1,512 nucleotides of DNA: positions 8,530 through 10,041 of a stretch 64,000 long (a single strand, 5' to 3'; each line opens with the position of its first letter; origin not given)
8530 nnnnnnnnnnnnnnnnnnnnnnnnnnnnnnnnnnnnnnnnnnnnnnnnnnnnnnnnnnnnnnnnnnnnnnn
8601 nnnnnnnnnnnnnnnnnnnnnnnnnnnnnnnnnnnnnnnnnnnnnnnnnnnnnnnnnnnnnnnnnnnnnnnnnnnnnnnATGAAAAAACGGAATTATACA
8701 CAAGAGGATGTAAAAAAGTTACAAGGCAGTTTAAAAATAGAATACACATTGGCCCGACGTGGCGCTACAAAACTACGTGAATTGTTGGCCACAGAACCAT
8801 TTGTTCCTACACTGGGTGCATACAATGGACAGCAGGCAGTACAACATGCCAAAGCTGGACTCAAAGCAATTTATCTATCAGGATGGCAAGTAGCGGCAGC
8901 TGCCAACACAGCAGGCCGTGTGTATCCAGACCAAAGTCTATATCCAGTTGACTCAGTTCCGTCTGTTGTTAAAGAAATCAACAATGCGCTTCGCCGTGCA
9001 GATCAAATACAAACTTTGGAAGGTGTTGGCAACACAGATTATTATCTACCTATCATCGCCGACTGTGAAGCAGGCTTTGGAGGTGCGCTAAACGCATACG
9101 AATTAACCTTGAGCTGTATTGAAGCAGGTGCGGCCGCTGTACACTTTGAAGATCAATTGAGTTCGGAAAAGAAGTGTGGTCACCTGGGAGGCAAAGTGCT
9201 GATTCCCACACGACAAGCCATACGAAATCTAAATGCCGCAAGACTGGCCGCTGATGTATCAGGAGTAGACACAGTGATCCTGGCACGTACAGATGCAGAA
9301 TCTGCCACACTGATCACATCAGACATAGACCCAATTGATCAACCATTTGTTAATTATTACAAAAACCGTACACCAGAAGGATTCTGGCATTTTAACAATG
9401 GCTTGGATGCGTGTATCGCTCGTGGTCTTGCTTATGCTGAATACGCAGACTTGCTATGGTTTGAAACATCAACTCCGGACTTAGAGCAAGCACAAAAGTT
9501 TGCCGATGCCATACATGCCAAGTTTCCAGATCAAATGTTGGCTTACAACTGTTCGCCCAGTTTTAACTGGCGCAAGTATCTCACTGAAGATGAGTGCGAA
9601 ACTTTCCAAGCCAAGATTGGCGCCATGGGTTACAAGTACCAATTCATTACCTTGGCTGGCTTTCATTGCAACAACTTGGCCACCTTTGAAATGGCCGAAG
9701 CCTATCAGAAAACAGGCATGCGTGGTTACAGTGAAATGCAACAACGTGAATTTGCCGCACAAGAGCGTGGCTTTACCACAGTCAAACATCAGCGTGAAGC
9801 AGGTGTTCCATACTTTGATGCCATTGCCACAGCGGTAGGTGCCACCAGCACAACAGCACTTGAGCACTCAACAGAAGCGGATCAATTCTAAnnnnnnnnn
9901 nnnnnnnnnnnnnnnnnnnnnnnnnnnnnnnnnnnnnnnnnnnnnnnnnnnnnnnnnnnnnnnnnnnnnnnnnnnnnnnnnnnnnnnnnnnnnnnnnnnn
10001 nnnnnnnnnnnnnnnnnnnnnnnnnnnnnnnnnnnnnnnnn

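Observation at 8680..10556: Isocitrate lyase plus class II aldolase-like protein as auxiliary metabolic genes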

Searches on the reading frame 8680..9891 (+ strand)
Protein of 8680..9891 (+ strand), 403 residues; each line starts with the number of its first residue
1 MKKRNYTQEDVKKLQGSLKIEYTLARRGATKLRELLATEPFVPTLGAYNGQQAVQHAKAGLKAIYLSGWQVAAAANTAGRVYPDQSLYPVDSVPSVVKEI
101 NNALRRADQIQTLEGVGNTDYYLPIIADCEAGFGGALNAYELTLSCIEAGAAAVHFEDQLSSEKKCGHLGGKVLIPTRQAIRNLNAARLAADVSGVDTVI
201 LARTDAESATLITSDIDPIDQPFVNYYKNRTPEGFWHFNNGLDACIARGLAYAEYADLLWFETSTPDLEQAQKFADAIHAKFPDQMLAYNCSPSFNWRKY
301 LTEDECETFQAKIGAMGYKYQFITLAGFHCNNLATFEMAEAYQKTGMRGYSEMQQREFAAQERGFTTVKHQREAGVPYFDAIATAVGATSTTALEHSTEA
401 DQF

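Call 3: search_protein_families(library=pfam, proteins=[window:8680-9891:+], max_evalue=0.01)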
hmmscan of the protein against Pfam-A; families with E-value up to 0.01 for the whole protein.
window:8680-9891:+ (403 aa): 2 families
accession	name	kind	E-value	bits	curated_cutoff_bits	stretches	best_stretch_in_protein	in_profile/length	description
PF00463.27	ICL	-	4.9e-102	342.6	26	2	223-403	346-526/526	Isocitrate lyase family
PF13714.12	PEP_mutase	-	3.2e-16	60.1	31.5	1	42-207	11-148/240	Phosphoenolpyruvate phosphomutase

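Call 4: search_protein_families(library=ncbifam, proteins=[window:8680-9891:+], max_evalue=0.01)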
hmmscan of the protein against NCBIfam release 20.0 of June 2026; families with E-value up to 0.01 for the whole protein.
window:8680-9891:+ (403 aa): 7 families
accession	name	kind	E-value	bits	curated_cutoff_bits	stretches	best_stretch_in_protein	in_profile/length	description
NF011645.0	PRK15063.1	equivalog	2.5e-200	665.8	562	1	3-403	27-428/430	isocitrate lyase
TIGR01346.1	isocit_lyase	equivalog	3.7e-160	533.8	275.9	2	3-224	18-252/527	isocitrate lyase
NF005074.0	PRK06498.1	equivalog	1.3e-50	172.6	446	4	122-212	178-269/531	isocitrate lyase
TIGR02317.1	prpB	equivalog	1.1e-30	106.8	354.4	1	30-212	3-160/285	methylisocitrate lyase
NF008455.0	PRK11320.1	equivalog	1.4e-24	86.8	353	1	30-217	9-172/295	methylisocitrate lyase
TIGR02319.1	CPEP_Pphonmut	equivalog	6e-12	45.4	420.05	1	123-208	78-160/294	carboxyvinyl-carboxyphosphonate phosphorylmutase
TIGR02321.1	Pphn_pyruv_hyd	equivalog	0.00053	19.2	374.4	1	121-209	74-161/290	phosphonopyruvate hydrolase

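Call 5: search_solved_structures(query=window:8680-9891:+, show_alignments=2)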
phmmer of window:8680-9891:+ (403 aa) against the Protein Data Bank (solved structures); distinct sequences matched with E-value up to 0.001: 43.
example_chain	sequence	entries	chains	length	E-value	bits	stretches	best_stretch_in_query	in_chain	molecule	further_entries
7cmx_A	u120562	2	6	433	1.2e-164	551.1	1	4-403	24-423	Isocitrate lyase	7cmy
6lrp_A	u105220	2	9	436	8e-163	545.1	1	4-403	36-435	Isocitrate lyase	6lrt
3e5b_A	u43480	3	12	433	3.5e-159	533.1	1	4-403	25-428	isocitrate lyase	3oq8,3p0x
7rbx_A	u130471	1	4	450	4e-159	532.9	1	4-403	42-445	Isocitrase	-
3eol_A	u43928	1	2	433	3.3e-158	529.9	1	4-403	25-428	isocitrate lyase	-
3i4e_A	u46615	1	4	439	1e-157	528.3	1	3-403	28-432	Isocitrate lyase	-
5dql_A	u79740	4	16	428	3.7e-155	519.9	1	4-403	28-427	Isocitrate lyase 1 | Isocitrate lyase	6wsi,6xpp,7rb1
1f61_A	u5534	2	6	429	3.8e-155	519.8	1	4-403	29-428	ISOCITRATE LYASE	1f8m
6vb9_A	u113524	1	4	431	3.8e-155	519.8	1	4-403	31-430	Isocitrate lyase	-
7cp1_A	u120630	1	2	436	4e-155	519.8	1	4-403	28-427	Isocitrate lyase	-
1f8i_A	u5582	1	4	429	9.8e-154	515.2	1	4-403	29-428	ISOCITRATE LYASE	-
6c4a_A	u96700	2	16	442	1.4e-153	514.7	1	4-403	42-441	Isocitrate lyase 1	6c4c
3lg3_A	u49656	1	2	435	4.9e-149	499.7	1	4-403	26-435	Isocitrate lyase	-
1igw_A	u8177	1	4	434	1.4e-144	485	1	4-403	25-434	Isocitrate lyase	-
5e9g_A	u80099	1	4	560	9.8e-87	294.7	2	210-403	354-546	Isocitrate lyase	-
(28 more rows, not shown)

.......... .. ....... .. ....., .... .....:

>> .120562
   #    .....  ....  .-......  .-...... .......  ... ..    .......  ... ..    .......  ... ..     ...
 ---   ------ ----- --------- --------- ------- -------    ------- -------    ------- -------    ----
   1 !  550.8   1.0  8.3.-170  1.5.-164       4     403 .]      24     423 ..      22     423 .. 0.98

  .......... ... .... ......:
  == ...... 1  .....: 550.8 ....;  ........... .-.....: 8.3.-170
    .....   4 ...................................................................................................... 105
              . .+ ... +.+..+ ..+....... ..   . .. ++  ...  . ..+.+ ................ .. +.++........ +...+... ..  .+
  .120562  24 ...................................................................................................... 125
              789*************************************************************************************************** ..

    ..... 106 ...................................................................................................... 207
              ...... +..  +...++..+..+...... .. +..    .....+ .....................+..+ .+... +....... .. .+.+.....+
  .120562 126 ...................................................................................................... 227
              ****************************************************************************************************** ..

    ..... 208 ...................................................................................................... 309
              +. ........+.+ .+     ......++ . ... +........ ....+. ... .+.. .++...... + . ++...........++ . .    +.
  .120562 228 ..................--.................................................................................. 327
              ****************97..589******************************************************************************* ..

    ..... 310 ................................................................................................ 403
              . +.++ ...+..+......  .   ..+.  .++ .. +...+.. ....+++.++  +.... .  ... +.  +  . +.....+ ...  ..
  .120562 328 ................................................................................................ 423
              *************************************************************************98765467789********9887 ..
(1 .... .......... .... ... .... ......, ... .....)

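Call 7: search_dna_similar(query=window:8680-9891:+, collection=phages, mode=protein, max_rows=40)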
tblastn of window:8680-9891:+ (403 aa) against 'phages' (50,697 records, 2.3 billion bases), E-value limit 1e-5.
Records with a match: 9; places in all: 9; records where one place covers at least 80% of the query: 7.
Best place of each record, by identity: 60-80% 2; <60% 7.
By first word of the organism name: Acinetobacter 4; Salmonella 3; Phage 1; Escherichia 1.
By host as written in the record: - 5; Homo sapiens 2; Salmonella enterica subsp. enterica serovar Kentucky 1; Escherichia coli O157:H7 ATCC 43895 1.
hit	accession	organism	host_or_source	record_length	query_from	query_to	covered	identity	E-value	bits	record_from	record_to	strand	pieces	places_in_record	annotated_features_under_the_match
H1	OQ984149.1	Phage C48C1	-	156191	1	403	100%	62.1%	5e-159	501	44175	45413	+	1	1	hypothetical protein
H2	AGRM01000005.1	Salmonella enterica subsp. houtenae str. ATCC BAA-1581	Homo sapiens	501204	4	403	99%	59.2%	2e-143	456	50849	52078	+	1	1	isocitrate lyase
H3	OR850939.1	Salmonella phage S.Kent 1-2-1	Salmonella enterica subsp. enterica ...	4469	4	403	99%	59.0%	8e-146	454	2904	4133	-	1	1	record has no annotation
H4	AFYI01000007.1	Salmonella enterica subsp. enterica serovar Infantis str. ...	Homo sapiens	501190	4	403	99%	59.0%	2e-142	453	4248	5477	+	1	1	isocitrate lyase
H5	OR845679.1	Escherichia phage ECO95 1-6-1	Escherichia coli O157:H7 ATCC 43895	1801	42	403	90%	60.6%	7e-145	429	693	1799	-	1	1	record has no annotation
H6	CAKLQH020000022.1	Acinetobacter phage MD-2021a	not known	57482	13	350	84%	28.9%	2e-33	138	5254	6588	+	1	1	aceA: isocitrate lyase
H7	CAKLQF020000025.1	Acinetobacter phage MD-2021a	not known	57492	13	350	84%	28.9%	2e-33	138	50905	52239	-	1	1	aceA: isocitrate lyase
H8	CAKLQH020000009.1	Acinetobacter phage MD-2021a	not known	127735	19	304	71%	27.3%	5e-15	83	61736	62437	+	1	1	prpB: methylisocitrate lyase | csiR_2: transcriptional regulator, GntR family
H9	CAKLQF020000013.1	Acinetobacter phage MD-2021a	not known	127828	19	304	71%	27.3%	5e-15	83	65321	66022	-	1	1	prpB: methylisocitrate lyase | csiR_2: transcriptional regulator, GntR family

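Call 8: get_annotated_region(hit=H1, flank=8000)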
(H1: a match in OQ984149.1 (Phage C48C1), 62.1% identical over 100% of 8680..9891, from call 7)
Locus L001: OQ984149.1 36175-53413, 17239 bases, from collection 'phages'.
description: Phage C48C1, complete genome.
organism: Phage C48C1 (NCBI taxid 3053735)
taxonomy: Viruses; Duplodnaviria; Heunggongvirae; Uroviricota; Caudoviricetes; Kyanoviridae
host: -; source: -; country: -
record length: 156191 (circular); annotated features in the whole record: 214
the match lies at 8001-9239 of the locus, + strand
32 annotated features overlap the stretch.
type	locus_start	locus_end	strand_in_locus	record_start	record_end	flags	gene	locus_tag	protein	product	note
CDS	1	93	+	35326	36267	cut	-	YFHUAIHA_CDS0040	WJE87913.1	nucleotide-sugar epimerase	-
CDS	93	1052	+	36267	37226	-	-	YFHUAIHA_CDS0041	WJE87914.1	UDP-glucose dehydrogenase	-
CDS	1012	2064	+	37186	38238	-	-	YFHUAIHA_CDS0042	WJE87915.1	DNA repair protein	-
CDS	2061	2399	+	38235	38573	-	-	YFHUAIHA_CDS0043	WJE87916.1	hypothetical protein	-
CDS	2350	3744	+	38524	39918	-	-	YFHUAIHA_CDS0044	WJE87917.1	DnaB-like replicative helicase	-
CDS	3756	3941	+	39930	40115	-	-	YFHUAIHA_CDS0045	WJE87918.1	hypothetical protein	-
CDS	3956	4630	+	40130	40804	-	-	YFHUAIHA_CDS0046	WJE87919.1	hypothetical protein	-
CDS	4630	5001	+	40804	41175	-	-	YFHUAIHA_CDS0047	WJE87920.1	NifU-like Fe-S cluster assembly protein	-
CDS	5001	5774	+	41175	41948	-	-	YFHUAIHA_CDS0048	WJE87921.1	hypothetical protein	-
CDS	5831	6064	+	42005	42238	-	-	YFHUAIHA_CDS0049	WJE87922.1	hypothetical protein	-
CDS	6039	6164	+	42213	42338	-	-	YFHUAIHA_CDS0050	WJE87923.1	hypothetical protein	-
CDS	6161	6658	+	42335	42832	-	-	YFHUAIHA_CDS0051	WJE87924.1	endolysin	-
CDS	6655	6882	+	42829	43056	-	-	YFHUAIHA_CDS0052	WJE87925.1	hypothetical protein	-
CDS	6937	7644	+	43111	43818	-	-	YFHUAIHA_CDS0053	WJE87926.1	hypothetical protein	-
CDS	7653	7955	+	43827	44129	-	-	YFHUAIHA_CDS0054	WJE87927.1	hypothetical protein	-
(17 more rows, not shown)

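Call 11: search_protein_families(library=phrogs, proteins=[window:8680-9891:+], max_evalue=0.00001)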
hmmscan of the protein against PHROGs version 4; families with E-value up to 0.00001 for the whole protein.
window:8680-9891:+ (403 aa): 0 families

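Call 12: find_related_loci(query=window:8680-9891:+, collection=viral_contigs, flank=8000)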
Query window:8680-9891:+ (403 aa) in viral_contigs; peptide patterns used: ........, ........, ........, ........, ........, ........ (x = any residue, [..] = any of these).
190 stretches matched a pattern; 187 encode a relative of the query (tblastn E <= 1e-3); the best 80 are kept; 80 distinct loci.
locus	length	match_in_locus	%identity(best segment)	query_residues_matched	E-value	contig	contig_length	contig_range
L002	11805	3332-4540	94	1-403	0e+0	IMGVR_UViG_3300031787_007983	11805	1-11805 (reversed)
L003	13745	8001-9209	94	1-403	0e+0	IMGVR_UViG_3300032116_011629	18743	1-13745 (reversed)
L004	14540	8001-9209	94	1-403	0e+0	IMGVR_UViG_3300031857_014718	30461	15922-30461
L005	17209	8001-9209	93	1-403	0e+0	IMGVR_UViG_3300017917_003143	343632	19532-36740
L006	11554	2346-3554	92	1-403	0e+0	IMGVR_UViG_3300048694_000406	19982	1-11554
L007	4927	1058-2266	92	1-403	0e+0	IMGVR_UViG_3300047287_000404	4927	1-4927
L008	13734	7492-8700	92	1-403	0e+0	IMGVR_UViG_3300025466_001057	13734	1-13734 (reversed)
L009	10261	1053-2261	91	1-403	0e+0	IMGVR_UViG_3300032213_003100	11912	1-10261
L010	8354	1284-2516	90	1-403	0e+0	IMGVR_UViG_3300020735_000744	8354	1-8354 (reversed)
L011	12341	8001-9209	90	1-403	0e+0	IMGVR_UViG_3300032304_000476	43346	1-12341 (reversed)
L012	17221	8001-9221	90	1-403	0e+0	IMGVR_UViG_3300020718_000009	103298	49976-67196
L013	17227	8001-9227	89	1-403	0e+0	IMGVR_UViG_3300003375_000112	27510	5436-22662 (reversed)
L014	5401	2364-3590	89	1-403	0e+0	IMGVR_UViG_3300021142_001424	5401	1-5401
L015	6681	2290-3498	92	1-403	0e+0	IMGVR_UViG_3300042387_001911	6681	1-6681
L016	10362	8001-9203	80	1-403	0e+0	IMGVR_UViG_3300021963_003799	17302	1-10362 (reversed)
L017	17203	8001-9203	80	1-403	0e+0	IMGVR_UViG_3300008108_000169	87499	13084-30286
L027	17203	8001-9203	80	1-403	0e+0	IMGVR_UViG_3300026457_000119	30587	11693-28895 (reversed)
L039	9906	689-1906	78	1-403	0e+0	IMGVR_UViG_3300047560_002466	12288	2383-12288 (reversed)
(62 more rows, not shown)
